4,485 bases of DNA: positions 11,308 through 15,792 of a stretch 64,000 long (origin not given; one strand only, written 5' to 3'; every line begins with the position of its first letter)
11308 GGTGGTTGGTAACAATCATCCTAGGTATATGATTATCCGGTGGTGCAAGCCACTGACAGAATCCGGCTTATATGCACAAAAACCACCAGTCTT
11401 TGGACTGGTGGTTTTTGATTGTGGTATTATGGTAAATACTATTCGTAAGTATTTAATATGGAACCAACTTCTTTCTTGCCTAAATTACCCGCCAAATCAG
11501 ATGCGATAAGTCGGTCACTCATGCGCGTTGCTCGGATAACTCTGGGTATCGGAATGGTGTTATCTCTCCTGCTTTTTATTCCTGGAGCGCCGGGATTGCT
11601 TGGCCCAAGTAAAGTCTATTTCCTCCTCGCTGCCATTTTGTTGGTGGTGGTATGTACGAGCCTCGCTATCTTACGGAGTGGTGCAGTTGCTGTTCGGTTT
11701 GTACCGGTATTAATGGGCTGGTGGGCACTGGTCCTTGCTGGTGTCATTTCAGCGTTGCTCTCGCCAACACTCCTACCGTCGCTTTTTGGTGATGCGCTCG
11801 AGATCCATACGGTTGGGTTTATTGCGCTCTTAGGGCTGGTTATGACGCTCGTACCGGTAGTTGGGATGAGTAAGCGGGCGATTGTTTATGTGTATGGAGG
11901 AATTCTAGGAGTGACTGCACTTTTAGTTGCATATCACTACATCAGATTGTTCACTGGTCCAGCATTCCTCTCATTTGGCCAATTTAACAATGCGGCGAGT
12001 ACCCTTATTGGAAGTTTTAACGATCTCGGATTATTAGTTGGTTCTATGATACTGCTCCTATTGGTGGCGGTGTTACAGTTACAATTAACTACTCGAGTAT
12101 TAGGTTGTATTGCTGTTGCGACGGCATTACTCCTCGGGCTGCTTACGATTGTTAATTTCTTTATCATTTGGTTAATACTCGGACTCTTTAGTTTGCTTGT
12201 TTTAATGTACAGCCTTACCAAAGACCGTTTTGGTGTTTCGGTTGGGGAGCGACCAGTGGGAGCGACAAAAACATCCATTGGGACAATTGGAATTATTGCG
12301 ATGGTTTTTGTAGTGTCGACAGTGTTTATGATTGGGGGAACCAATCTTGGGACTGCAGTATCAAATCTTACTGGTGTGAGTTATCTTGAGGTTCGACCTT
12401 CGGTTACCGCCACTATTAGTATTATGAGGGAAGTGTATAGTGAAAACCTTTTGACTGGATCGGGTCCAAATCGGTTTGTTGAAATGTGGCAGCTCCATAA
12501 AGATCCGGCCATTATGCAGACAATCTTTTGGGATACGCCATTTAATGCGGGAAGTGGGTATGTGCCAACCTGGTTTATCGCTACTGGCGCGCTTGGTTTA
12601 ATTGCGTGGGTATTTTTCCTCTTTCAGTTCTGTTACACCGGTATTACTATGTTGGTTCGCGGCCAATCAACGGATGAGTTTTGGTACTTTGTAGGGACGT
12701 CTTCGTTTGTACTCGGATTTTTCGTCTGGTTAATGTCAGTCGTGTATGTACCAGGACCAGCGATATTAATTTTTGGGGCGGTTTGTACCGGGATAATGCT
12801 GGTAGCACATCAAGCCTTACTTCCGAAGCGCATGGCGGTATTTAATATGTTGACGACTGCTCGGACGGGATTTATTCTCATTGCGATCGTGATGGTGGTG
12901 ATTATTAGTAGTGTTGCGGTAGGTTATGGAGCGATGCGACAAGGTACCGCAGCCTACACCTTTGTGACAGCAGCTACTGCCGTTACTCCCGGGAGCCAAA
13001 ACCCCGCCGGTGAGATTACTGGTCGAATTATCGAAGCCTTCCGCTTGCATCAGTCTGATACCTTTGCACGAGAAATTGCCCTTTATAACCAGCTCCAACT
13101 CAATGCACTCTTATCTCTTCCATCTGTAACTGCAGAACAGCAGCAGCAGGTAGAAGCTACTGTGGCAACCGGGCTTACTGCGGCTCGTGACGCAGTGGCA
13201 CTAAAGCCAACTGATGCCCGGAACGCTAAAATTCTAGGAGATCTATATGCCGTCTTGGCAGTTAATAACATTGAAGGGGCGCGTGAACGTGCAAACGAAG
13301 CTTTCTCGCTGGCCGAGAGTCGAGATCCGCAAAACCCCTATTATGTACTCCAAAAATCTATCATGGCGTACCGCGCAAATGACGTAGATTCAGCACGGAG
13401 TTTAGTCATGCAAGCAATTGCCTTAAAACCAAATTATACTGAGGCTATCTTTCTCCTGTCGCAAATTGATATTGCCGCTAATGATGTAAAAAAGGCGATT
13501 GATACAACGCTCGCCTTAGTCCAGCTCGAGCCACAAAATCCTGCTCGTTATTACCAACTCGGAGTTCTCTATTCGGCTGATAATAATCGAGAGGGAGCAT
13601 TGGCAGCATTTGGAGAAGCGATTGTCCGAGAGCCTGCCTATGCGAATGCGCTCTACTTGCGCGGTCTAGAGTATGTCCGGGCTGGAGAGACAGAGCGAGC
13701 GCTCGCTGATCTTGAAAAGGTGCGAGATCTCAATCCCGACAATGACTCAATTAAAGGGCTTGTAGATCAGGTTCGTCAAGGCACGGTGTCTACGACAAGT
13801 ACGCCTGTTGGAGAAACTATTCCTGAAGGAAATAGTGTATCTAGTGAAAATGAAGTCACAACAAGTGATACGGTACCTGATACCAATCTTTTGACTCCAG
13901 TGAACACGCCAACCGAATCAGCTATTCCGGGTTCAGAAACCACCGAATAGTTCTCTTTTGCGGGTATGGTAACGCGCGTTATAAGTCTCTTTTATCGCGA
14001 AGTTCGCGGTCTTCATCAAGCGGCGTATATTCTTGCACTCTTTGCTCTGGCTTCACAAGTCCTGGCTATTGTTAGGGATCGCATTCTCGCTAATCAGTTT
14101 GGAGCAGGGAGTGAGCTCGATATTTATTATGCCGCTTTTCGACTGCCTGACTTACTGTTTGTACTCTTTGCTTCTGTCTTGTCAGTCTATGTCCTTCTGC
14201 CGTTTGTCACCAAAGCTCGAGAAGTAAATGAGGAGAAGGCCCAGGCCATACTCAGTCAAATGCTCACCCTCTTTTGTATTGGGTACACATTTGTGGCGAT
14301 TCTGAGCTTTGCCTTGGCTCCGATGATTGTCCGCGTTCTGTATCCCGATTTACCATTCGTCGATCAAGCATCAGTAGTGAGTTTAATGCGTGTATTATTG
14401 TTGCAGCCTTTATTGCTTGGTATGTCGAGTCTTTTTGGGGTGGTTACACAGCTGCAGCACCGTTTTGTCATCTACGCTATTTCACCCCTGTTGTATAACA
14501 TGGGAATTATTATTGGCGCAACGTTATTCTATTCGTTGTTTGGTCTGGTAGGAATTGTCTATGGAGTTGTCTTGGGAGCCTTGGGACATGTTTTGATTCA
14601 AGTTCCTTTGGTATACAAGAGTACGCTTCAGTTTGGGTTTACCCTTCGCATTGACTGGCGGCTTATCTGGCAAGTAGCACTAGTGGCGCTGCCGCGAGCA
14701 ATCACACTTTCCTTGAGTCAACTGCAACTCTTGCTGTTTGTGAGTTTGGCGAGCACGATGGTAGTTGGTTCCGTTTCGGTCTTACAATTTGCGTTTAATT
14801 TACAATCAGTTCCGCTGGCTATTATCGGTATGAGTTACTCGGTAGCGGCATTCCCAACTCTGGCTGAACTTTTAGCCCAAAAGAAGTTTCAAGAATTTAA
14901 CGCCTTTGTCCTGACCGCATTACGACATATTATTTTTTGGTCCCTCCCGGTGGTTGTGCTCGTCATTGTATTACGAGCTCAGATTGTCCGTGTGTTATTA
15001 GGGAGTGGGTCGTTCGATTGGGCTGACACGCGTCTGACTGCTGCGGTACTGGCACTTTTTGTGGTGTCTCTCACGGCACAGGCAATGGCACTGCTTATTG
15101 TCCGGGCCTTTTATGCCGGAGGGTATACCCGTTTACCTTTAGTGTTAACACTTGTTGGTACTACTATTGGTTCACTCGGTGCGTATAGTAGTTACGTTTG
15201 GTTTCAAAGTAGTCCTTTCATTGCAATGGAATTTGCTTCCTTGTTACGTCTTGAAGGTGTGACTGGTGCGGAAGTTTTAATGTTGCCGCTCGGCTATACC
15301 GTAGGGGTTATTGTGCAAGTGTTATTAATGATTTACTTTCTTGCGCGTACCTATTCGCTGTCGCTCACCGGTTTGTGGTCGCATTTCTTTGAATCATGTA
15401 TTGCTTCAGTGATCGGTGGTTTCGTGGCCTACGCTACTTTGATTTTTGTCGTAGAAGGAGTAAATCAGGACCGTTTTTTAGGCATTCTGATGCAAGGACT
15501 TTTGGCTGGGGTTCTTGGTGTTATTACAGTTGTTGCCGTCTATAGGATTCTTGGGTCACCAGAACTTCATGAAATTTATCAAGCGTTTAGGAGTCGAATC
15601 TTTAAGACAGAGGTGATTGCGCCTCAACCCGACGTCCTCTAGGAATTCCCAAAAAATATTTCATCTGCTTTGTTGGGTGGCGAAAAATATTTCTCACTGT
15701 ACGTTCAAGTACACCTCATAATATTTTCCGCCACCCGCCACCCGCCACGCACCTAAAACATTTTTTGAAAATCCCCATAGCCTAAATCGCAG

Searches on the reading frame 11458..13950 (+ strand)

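Call 7: search_protein_families(library=pfam, proteins=[window:11458-13950:+], max_evalue=0.001)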
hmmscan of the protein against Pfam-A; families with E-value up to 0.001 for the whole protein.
window:11458-13950:+ (830 aa): 12 families
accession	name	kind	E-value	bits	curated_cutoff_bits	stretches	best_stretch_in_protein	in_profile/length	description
PF07719.23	TPR_2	-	8.6e-12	44.7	27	1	729-762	1-34/34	Tetratricopeptide repeat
PF14559.12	TPR_19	-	1.7e-08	35.1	25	1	638-701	2-64/68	Tetratricopeptide repeat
PF00515.34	TPR_1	-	3.1e-08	33.5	27.8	1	729-762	1-34/34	Tetratricopeptide repeat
PF13371.12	TPR_9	-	1.3e-06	28.7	35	0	725-764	25-64/73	Tetratricopeptide repeat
PF13414.12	TPR_11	-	3.2e-06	27.2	26.8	0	674-706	7-39/42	TPR repeat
PF13181.12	TPR_8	-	3.3e-06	27.3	25.7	0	729-762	1-34/34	Tetratricopeptide repeat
PF13432.12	TPR_16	-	3.5e-06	27.8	32.7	1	699-762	1-64/65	Tetratricopeptide repeat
PF23914.1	TPR_CcmH_CycH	-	2.5e-05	24.6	42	0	574-698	37-158/158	Cytochrome c-type biogenesis protein H TPR domain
PF13428.12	TPR_14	-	2.9e-05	24.8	23.5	0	730-764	2-36/44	Tetratricopeptide repeat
PF13174.12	TPR_6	-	0.00017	22.5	26.3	0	731-761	2-32/33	Tetratricopeptide repeat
PF13431.12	TPR_17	-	0.0005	20.6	24.4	0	718-749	2-33/34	Tetratricopeptide repeat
PF12895.13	ANAPC3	-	0.00079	20.1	27.2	0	718-762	11-55/82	Anaphase-promoting complex, cyclosome, subunit 3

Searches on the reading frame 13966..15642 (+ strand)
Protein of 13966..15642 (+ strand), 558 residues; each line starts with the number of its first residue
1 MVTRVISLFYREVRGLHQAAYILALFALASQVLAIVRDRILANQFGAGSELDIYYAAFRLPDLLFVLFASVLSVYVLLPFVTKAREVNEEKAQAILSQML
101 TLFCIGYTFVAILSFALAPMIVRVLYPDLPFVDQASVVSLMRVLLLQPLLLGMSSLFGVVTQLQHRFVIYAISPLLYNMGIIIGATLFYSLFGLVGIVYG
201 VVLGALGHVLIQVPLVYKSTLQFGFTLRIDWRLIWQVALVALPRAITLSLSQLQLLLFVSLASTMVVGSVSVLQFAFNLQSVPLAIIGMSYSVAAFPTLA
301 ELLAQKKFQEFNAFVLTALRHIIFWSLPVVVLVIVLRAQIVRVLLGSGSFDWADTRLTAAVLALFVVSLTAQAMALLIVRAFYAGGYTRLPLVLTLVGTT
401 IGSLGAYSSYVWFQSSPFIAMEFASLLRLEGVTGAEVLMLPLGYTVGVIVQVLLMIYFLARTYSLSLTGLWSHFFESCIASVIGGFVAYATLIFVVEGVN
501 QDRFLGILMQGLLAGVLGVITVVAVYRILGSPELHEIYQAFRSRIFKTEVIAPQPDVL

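Call 7: search_protein_families(library=pfam, proteins=[window:13966-15642:+], max_evalue=0.001)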
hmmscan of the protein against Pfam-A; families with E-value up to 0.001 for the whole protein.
window:13966-15642:+ (558 aa): 1 family
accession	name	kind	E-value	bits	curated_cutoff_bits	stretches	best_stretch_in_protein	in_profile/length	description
PF03023.19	MurJ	-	2.3e-58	198.4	27.4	1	41-493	1-435/451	Lipid II flippase MurJ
